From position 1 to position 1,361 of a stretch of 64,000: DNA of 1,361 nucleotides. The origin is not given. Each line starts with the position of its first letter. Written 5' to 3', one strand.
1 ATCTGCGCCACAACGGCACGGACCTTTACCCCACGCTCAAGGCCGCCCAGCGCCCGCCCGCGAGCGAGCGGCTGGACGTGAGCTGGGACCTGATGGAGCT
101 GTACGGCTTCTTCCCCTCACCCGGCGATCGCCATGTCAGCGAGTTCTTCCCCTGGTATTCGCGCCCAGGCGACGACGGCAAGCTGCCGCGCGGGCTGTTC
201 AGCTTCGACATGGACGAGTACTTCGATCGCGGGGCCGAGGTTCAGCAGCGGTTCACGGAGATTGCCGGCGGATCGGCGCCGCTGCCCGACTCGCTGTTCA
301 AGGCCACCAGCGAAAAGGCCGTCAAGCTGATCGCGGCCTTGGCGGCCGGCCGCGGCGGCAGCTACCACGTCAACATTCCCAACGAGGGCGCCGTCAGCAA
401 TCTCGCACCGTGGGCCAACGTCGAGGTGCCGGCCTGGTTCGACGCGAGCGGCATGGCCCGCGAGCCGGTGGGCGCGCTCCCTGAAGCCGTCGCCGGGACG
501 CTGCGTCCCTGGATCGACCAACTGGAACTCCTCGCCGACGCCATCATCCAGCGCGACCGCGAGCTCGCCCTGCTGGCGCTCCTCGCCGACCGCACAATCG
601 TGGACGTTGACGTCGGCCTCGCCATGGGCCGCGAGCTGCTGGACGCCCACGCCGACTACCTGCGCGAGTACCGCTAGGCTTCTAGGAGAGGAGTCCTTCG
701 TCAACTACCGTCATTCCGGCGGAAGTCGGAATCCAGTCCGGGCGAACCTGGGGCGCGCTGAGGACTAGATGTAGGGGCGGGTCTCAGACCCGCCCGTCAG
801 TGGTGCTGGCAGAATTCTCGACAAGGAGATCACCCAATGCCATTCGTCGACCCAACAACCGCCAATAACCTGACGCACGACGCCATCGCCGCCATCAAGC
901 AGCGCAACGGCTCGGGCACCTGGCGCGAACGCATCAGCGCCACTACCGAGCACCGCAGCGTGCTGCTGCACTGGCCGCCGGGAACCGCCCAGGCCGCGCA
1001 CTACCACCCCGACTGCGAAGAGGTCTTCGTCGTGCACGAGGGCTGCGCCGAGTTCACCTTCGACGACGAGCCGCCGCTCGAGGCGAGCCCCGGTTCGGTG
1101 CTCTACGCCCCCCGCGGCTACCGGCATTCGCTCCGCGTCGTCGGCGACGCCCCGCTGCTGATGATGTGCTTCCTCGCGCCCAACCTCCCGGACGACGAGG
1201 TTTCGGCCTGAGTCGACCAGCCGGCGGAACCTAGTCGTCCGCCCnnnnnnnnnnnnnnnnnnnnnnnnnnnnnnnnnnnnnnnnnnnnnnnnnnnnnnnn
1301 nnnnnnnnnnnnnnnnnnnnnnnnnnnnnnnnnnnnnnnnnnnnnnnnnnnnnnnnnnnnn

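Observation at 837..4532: Coupled AstE/AspA - M20 - AstE/AspA amidohydrolase cluster in which one paralog appears to have lost its metal ligands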

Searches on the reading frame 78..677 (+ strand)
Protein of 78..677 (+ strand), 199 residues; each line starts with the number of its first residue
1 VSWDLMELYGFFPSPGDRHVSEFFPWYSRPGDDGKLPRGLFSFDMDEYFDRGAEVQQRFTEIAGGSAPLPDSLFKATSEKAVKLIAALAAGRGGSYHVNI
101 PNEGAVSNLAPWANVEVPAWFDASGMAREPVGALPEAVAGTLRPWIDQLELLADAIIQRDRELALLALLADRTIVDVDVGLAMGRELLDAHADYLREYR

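Call 3: search_protein_families(library=pfam, proteins=[window:78-677:+], max_evalue=0.01)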
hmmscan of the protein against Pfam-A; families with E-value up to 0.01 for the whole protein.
window:78-677:+ (199 aa): 1 family
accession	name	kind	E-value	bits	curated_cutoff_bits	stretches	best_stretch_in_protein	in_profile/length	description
PF11975.13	Glyco_hydro_4C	-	2.5e-26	93.4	24.1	1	3-173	47-210/211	Family 4 glycosyl hydrolase C-terminal domain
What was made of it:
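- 1..677 (+): 3' part of a GH4 glycosidase gene, cut by the window start. It belongs to the same convergent operon. Glyco_hydro_4C at 2.5e-26 (call 3).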

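Call 4: search_protein_families(library=ncbifam, proteins=[window:78-677:+], max_evalue=0.01)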
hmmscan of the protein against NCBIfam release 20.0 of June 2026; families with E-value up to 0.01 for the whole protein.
window:78-677:+ (199 aa): 2 families
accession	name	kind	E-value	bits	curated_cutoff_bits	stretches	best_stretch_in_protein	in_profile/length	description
NF011657.0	PRK15076.1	subfamily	1.7e-25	89.5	486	1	3-198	235-429/432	alpha-galactosidase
NF041089.1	alpha_gluc_AglA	equivalog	1.1e-07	31.1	650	1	75-171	346-444/464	alpha-glucosidase AglA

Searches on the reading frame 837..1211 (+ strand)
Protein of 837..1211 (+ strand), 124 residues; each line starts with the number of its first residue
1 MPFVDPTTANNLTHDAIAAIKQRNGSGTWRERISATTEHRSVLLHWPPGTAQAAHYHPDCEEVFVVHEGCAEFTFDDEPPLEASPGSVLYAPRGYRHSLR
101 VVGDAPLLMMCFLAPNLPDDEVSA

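Call 3: search_protein_families(library=pfam, proteins=[window:837-1211:+], max_evalue=0.01)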
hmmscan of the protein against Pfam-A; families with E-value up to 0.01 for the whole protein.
window:837-1211:+ (124 aa): 5 families
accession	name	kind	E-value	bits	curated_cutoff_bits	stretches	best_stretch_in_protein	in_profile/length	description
PF07883.17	Cupin_2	-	5e-14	52.2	27.2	1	43-111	2-68/70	Cupin domain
PF12973.13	Cupin_7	-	2.2e-06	27.9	27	1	27-110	19-98/105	ChrR Cupin-like domain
PF00190.28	Cupin_1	-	6.8e-05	22.9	22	1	48-119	42-119/151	Cupin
PF14667.12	Polysacc_synt_C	-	0.00023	21.7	28.7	1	27-112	6-98/111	Polysaccharide biosynthesis C-terminal domain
PF05899.18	Cupin_3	-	0.0092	16.1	23.5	0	59-97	24-62/74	EutQ-like cupin domain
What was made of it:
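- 837..1211 (+): Cupin, the last gene of the convergent transporter-SDR-GH4-cupin operon. Cupin_2 at 5e-14 (call 3).
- Checked: It is at 837-1211 on the plus strand (Cupin_2, 5e-14, call 3).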

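Call 4: search_protein_families(library=ncbifam, proteins=[window:837-1211:+], max_evalue=0.01)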
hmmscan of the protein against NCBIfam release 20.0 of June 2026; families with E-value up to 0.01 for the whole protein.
window:837-1211:+ (124 aa): 2 families
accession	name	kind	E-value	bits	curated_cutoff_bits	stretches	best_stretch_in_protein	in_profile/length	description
NF049940.1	MandnitrLy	equivalog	0.00029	20.6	140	1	38-97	34-92/130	(R)-mandelonitrile lyase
TIGR01479.1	GMP_PMI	equivalog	0.0035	16.2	372.95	1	41-109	377-444/467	mannose-1-phosphate guanylyltransferase/mannose-6-phosphate isomerase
